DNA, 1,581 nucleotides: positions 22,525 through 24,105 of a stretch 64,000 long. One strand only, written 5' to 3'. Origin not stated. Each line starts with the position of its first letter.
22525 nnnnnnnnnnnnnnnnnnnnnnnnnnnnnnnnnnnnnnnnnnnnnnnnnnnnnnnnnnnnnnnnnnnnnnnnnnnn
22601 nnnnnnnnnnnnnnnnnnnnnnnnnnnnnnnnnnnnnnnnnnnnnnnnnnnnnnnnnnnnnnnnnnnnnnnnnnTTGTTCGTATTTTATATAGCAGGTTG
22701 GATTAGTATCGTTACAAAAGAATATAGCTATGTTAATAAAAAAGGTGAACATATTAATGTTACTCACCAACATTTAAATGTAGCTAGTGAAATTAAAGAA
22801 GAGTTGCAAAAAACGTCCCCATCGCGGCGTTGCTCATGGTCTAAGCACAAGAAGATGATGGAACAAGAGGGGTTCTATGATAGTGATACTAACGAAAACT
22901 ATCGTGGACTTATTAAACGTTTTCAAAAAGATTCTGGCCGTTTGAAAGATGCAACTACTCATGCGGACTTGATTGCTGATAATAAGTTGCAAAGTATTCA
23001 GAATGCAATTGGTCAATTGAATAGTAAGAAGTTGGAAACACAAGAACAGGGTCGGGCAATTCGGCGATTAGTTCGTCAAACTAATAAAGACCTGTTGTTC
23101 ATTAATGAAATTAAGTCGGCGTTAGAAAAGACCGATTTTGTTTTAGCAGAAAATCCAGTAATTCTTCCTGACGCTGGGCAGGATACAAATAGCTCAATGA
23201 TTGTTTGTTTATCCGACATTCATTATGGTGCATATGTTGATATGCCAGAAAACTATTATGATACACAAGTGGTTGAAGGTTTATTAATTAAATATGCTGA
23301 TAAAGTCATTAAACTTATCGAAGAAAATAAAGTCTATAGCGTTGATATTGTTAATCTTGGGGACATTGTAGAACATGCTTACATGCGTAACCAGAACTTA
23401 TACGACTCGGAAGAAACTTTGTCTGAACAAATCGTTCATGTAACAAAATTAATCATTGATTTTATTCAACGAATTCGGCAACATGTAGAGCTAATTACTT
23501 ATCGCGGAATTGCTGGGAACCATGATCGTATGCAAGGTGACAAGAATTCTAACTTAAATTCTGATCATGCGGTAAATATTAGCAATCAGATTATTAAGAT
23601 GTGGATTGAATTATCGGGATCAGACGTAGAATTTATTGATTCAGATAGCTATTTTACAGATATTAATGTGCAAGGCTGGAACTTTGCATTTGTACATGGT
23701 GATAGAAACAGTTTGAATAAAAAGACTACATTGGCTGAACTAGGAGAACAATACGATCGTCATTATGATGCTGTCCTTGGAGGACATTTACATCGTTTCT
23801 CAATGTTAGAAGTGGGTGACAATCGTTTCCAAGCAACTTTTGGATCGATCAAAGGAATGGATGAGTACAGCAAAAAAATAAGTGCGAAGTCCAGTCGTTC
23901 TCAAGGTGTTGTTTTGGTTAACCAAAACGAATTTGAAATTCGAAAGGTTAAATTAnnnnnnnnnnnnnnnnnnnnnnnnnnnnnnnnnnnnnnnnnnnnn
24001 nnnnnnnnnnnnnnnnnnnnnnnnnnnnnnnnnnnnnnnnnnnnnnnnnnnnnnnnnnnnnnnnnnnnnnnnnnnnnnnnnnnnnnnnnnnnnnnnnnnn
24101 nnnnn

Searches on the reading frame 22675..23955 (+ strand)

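Call 14: search_protein_families(library=pfam, max_evalue=0.001, proteins=[window:22675-23955:+])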
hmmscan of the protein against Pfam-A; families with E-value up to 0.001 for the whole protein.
window:22675-23955:+ (427 aa): 2 families
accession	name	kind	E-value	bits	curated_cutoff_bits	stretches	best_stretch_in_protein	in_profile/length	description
PF12850.12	Metallophos_2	-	7.5e-07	29.7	27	1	250-385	27-129/154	Calcineurin-like phosphoesterase superfamily domain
PF00149.33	Metallophos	-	0.00013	22.9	21.5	1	176-374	3-190/191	Calcineurin-like phosphoesterase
